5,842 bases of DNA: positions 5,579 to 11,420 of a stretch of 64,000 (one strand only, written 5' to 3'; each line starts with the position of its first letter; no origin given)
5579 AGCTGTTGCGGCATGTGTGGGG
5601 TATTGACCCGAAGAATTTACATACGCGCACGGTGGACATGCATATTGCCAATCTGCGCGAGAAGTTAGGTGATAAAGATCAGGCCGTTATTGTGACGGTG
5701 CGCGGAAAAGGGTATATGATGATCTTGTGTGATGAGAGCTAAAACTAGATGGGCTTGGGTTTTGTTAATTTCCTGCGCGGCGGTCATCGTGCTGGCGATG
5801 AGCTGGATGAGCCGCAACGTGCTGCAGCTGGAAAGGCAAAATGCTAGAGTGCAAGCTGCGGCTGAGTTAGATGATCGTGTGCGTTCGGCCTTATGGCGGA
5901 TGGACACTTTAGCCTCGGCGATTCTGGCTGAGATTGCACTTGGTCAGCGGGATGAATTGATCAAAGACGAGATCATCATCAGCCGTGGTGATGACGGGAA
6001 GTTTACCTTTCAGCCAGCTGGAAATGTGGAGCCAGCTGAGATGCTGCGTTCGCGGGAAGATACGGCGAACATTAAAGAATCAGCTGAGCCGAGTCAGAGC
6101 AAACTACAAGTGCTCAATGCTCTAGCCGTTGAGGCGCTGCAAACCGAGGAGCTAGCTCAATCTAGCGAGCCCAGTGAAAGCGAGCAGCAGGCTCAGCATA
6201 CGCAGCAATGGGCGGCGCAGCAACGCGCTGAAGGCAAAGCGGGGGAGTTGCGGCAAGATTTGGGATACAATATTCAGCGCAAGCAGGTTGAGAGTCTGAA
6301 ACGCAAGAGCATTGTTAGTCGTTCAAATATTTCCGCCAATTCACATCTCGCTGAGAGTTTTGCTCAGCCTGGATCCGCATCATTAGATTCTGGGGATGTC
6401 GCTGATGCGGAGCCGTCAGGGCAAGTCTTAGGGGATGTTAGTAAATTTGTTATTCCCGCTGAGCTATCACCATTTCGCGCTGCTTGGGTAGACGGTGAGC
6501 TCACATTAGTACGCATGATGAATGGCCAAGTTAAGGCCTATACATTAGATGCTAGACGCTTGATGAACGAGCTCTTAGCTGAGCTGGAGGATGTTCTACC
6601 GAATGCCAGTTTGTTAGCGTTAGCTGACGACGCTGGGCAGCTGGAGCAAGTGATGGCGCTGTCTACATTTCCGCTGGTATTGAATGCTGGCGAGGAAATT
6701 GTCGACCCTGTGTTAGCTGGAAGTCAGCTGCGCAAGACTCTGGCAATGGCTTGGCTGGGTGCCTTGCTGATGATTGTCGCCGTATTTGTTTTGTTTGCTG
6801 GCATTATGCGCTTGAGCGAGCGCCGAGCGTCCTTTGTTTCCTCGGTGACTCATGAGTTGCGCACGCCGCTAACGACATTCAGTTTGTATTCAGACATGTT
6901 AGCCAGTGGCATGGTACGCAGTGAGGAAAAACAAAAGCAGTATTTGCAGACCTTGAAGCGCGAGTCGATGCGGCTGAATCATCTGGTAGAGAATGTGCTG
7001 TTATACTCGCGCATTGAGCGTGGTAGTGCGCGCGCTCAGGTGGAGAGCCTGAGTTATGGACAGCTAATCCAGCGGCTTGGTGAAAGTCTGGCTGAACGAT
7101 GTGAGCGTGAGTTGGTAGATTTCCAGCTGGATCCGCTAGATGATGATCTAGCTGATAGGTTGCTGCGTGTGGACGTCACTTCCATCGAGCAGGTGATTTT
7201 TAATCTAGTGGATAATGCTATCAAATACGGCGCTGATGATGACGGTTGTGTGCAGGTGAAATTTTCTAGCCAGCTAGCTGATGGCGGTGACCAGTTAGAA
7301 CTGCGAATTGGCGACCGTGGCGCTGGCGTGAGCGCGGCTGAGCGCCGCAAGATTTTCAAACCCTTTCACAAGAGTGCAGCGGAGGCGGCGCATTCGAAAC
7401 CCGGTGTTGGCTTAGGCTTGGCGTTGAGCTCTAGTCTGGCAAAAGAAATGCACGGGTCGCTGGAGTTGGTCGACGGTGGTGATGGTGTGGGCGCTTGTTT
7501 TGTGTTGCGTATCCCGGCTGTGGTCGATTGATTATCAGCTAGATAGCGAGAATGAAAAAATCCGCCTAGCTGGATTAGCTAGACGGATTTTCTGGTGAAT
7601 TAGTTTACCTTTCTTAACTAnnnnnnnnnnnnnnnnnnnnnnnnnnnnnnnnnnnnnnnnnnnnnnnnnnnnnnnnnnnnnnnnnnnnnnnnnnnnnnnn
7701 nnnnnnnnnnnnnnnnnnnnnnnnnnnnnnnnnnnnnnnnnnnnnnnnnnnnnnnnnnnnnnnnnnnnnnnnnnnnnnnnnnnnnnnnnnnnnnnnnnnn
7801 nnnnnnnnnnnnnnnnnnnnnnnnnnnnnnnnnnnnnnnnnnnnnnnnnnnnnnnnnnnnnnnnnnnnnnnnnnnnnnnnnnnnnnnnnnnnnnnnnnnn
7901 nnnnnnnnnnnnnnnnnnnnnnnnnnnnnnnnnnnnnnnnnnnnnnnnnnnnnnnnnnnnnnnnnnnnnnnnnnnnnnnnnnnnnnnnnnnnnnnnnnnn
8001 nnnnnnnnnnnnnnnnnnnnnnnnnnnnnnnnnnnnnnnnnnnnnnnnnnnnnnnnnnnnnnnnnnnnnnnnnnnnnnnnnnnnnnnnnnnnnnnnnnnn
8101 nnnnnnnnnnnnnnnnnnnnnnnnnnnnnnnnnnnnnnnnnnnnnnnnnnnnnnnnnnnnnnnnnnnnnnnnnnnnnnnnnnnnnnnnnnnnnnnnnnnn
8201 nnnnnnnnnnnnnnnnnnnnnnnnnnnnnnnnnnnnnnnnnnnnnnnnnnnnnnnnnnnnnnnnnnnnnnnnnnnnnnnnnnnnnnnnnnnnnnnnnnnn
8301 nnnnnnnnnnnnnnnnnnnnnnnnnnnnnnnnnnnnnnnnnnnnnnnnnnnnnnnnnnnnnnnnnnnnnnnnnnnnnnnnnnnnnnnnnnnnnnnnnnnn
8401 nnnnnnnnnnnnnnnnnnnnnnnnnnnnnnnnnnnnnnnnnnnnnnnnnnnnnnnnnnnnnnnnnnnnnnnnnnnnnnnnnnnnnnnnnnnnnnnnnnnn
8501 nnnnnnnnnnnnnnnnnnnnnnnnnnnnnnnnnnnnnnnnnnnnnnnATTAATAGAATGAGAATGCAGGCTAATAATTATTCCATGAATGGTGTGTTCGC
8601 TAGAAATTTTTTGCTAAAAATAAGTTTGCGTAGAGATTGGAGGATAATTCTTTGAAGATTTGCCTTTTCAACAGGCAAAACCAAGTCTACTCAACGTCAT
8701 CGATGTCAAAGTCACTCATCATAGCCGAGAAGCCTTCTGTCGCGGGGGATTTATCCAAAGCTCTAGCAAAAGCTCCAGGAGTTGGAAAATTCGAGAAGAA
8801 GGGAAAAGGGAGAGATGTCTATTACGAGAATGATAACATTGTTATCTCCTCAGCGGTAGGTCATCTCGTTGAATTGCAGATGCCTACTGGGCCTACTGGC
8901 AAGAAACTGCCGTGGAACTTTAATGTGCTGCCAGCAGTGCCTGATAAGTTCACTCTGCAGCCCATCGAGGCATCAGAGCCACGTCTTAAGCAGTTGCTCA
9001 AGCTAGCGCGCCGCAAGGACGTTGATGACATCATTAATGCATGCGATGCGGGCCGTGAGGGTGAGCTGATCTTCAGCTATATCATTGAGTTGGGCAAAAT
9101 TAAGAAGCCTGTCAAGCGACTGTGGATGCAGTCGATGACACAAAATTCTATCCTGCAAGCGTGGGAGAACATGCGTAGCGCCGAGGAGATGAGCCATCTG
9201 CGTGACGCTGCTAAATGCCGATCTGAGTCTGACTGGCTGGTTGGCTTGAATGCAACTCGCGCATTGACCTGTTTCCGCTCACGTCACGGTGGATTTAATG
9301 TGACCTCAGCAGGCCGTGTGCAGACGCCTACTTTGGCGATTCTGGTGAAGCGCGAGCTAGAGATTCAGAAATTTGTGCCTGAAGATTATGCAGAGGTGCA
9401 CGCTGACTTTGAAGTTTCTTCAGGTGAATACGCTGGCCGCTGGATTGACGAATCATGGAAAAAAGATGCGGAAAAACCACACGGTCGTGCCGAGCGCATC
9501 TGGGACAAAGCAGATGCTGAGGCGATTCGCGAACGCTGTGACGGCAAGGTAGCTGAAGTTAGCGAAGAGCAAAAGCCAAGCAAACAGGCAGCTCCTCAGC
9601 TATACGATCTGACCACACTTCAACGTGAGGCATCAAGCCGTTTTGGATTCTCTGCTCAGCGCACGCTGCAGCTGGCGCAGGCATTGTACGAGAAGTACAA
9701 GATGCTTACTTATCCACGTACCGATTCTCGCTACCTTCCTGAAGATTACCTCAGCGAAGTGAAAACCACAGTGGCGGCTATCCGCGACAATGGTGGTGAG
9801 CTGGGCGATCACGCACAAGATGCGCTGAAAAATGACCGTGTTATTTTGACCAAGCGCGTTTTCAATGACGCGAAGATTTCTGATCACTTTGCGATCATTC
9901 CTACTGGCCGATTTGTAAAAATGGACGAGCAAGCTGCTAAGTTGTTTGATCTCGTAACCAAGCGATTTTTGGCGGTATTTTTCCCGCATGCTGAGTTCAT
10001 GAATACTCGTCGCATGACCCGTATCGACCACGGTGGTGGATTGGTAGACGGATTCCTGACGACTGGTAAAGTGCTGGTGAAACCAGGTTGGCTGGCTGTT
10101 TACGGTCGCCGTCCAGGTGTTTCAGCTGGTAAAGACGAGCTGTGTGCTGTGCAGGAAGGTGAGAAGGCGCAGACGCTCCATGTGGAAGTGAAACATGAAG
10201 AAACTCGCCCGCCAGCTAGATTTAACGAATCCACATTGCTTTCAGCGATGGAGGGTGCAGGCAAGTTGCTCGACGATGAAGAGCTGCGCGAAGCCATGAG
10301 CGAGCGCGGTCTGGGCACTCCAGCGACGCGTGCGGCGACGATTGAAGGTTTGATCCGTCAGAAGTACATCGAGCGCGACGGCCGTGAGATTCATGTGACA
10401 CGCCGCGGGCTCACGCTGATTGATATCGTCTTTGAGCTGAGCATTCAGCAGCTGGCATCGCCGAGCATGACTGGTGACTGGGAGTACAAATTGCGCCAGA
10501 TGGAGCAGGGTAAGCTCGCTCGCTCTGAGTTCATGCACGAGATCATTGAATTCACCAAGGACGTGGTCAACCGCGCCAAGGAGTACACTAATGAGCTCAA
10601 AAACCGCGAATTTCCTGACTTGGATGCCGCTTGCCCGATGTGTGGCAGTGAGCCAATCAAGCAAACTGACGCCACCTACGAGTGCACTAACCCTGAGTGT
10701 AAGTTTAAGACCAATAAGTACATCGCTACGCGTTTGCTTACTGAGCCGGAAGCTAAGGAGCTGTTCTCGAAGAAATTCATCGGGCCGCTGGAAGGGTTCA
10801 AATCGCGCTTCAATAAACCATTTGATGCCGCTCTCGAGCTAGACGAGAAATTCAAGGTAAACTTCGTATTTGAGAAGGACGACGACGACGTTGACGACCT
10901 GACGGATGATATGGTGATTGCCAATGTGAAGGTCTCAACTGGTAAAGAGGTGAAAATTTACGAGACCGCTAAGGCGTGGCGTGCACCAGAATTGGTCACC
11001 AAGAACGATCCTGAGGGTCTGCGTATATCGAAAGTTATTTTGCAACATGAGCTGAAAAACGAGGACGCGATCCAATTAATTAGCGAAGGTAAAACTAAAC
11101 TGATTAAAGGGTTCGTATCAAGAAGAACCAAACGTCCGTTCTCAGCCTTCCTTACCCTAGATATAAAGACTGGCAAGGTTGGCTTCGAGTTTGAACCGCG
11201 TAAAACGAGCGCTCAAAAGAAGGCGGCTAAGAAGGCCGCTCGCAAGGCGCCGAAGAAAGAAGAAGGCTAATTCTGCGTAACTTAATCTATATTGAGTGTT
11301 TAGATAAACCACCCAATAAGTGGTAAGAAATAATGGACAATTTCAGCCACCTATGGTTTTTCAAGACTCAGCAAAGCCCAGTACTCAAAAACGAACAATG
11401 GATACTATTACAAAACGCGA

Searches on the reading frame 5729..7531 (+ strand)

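Call 76: search_protein_families(library=pfam, max_evalue=0.00001, proteins=[window:5729-7531:+])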
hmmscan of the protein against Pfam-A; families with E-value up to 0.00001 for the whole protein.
window:5729-7531:+ (600 aa): 2 families
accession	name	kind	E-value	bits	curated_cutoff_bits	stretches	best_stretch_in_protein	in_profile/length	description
PF02518.31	HATPase_c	-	7.5e-20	71.9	26.4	1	482-597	2-109/111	Histidine kinase-, DNA gyrase B-, and HSP90-like ATPase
PF00512.31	HisKA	-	5.4e-18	65.2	26.9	1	366-432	2-66/66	His Kinase A (phospho-acceptor) domain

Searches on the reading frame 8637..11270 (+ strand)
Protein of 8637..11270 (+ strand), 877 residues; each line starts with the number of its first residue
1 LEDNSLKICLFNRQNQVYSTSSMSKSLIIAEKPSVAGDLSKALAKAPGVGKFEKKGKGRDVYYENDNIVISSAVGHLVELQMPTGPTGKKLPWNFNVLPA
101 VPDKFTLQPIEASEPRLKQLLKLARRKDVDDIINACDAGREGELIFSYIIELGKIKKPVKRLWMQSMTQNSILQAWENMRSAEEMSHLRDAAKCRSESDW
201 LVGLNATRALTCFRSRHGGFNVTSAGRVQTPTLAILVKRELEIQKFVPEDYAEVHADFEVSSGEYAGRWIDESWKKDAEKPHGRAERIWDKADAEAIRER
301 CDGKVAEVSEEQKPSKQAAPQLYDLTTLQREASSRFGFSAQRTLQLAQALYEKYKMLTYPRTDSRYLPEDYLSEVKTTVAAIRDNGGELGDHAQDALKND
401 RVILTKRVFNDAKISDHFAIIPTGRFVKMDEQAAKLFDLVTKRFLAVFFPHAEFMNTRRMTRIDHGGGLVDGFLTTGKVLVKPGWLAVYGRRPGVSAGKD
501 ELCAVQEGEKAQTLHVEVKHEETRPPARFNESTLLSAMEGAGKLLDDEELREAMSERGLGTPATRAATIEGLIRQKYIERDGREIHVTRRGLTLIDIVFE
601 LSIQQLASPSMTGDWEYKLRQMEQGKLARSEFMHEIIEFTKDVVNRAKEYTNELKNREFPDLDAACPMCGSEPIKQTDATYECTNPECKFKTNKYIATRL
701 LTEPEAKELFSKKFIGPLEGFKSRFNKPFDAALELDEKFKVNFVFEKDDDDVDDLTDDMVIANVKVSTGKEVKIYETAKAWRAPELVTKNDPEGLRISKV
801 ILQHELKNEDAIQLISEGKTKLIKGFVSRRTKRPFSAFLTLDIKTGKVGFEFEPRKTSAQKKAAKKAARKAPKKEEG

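Call 76: search_protein_families(library=pfam, max_evalue=0.00001, proteins=[window:8637-11270:+])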
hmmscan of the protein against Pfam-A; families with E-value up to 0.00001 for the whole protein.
window:8637-11270:+ (877 aa): 3 families
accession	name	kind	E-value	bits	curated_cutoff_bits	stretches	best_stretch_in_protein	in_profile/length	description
PF01131.25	Topoisom_bac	-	1.4e-111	373.9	35.1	1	186-633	4-410/411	DNA topoisomerase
PF13342.12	Toprim_Crpt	-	4.9e-30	103.7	32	2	687-746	1-60/60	C-terminal repeat of topoisomerase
PF01751.28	Toprim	-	2.7e-09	37.5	23.1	1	27-164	2-93/96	Toprim domain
